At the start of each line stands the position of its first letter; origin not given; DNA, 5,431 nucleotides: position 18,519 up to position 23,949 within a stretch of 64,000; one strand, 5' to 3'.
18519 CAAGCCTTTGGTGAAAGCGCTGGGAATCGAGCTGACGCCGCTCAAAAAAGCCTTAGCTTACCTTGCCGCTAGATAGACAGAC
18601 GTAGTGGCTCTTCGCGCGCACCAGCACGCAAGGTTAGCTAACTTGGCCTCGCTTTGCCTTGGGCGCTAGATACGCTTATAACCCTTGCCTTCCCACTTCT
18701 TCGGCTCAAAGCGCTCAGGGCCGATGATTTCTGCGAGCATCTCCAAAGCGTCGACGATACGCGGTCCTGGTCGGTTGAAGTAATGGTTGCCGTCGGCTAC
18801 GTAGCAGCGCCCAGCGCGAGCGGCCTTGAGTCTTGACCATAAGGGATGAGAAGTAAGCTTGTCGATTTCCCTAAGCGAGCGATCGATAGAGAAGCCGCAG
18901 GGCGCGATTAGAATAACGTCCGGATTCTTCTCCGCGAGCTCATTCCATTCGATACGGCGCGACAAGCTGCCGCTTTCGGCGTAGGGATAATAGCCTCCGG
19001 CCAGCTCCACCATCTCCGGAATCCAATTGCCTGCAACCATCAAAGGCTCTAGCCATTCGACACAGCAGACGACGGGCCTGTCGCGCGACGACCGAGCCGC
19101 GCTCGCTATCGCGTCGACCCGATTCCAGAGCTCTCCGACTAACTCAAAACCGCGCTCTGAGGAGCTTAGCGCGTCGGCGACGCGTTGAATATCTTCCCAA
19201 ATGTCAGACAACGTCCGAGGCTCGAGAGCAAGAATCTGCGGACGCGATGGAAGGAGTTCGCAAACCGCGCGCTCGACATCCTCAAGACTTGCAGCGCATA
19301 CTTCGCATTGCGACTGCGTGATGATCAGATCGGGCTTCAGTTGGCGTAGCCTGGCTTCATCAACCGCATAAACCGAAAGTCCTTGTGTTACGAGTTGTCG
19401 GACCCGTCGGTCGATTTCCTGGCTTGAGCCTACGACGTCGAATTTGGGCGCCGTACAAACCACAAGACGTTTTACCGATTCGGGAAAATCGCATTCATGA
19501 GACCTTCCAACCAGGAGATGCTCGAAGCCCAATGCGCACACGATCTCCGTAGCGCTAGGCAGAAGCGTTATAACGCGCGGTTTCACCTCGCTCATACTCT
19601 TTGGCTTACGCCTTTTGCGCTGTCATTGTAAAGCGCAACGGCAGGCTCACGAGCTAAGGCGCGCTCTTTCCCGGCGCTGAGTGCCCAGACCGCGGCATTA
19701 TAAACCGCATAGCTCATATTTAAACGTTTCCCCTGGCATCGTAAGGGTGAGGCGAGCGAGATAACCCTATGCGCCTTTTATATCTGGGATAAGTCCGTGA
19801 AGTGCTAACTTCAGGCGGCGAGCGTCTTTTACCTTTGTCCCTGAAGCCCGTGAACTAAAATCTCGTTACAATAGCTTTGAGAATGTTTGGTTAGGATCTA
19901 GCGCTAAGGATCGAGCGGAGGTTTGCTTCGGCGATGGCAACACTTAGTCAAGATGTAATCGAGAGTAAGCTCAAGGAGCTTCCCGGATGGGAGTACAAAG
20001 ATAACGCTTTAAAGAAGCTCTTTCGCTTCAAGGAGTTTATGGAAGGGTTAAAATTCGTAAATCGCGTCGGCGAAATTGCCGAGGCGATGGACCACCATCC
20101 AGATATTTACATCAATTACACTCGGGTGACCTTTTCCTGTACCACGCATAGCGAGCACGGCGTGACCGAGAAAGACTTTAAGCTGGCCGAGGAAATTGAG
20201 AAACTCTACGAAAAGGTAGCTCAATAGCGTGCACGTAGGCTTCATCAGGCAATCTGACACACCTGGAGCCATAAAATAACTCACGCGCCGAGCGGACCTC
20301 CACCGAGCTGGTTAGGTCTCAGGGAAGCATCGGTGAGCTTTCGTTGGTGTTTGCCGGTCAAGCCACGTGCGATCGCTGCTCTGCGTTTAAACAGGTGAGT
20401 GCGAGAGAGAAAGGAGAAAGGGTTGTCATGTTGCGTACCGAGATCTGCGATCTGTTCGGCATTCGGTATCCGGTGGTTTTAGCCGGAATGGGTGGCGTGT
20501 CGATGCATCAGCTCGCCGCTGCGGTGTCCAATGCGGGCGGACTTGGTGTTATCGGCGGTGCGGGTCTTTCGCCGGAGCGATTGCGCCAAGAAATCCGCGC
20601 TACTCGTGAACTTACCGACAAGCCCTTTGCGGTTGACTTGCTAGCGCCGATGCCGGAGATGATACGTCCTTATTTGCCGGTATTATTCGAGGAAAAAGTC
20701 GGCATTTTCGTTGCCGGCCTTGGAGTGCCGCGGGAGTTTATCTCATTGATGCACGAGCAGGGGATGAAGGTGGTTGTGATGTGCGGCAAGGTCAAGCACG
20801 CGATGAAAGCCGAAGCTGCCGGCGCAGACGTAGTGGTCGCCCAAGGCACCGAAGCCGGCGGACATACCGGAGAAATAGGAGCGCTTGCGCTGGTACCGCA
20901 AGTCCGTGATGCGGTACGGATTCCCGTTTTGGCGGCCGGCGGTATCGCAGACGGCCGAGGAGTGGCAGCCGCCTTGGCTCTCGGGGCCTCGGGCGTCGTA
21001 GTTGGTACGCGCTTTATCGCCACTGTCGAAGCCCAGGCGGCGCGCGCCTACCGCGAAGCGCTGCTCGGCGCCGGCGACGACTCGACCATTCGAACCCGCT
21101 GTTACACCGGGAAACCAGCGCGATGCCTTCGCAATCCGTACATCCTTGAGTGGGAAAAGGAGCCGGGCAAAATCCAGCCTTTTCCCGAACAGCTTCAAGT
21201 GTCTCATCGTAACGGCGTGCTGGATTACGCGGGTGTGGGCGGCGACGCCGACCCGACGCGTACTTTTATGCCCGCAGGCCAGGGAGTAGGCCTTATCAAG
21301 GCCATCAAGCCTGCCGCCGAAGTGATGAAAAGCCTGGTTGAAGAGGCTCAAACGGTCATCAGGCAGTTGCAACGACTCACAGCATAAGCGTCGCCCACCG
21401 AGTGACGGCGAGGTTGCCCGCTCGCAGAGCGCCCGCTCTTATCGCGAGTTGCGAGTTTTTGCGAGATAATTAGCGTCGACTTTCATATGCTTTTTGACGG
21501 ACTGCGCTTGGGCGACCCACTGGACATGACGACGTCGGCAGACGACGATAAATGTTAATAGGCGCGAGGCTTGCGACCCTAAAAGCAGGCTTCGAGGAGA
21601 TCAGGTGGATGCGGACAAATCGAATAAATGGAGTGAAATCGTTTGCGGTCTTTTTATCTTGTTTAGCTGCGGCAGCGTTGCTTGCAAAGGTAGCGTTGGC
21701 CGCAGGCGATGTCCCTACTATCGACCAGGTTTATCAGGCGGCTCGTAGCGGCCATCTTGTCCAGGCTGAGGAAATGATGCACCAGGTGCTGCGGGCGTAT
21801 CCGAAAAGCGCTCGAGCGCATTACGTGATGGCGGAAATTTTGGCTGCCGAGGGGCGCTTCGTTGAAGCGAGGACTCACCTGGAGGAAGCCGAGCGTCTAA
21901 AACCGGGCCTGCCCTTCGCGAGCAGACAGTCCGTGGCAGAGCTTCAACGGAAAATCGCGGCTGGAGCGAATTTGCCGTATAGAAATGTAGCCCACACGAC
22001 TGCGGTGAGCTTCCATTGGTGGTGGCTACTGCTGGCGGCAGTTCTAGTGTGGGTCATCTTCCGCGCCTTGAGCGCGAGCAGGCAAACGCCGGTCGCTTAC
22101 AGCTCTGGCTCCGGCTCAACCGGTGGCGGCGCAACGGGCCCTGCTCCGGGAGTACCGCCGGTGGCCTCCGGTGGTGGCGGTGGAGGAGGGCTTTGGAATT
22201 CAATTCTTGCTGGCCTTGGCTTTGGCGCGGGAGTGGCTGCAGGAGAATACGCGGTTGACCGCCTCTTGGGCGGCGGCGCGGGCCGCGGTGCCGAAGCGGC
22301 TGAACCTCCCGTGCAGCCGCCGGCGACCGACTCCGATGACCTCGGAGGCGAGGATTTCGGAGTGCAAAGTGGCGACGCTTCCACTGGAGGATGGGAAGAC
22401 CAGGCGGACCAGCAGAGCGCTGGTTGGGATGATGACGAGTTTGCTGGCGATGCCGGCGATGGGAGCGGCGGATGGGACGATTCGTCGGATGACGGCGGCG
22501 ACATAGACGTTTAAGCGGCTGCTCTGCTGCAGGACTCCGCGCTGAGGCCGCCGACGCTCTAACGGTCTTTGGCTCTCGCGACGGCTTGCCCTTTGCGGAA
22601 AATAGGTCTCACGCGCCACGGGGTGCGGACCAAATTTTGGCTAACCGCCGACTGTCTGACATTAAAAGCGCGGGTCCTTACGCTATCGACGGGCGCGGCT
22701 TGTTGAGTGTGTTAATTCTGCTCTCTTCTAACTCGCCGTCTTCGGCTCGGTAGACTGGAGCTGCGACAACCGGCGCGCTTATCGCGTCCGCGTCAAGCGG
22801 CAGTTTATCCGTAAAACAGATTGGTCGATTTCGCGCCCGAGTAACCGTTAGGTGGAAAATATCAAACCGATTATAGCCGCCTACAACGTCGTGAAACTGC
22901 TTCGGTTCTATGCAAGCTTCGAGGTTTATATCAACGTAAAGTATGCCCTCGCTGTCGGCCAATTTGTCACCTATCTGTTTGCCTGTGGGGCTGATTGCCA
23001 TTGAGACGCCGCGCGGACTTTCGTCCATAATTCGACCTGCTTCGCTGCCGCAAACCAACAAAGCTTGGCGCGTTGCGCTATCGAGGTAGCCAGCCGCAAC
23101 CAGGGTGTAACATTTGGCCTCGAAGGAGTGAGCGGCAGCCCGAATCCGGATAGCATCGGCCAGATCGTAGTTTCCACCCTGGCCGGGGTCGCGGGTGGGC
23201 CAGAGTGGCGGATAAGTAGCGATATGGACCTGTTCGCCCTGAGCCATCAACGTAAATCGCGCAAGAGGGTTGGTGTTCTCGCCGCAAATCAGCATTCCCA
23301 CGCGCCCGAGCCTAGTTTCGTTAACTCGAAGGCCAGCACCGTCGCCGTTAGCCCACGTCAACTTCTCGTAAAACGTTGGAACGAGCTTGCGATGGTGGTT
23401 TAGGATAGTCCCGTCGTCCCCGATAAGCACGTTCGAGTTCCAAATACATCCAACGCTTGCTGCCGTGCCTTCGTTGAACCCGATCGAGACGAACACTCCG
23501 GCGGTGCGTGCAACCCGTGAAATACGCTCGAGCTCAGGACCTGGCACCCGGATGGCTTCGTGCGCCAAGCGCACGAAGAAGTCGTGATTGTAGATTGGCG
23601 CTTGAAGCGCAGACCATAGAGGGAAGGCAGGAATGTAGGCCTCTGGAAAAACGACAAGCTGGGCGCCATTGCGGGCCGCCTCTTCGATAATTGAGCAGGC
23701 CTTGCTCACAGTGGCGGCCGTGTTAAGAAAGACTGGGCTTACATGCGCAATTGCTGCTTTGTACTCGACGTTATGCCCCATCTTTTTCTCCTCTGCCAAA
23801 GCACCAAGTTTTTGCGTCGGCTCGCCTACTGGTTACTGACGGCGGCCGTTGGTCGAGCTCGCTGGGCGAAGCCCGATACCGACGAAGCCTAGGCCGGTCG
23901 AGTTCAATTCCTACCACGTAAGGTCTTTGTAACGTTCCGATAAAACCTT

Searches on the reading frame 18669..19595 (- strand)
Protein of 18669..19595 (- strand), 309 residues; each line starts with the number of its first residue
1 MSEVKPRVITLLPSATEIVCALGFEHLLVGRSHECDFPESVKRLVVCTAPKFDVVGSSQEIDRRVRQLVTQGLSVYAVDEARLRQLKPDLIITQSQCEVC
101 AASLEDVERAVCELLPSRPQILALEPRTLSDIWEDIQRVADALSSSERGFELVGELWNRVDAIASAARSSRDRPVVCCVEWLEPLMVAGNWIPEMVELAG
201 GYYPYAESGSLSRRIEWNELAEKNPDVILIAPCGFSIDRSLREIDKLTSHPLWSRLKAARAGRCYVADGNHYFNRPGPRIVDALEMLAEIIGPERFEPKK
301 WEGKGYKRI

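Call 50: search_protein_families(library=pfam, max_evalue=0.00001, proteins=[window:18669-19595:-])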
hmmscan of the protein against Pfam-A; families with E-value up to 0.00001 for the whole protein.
window:18669-19595:- (309 aa): 1 family
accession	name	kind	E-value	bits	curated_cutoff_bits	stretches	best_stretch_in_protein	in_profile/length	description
PF01497.23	Peripla_BP_2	-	1.6e-22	80.5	27.5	1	8-268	1-232/235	Periplasmic binding protein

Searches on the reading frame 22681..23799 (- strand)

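Call 50: search_protein_families(library=pfam, max_evalue=0.00001, proteins=[window:22681-23799:-])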
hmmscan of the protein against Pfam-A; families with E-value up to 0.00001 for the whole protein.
window:22681-23799:- (373 aa): 1 family
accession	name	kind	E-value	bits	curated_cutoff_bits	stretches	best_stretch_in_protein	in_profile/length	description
PF00795.27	CN_hydrolase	-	3.2e-39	135.3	23.2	1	14-298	1-253/256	Carbon-nitrogen hydrolase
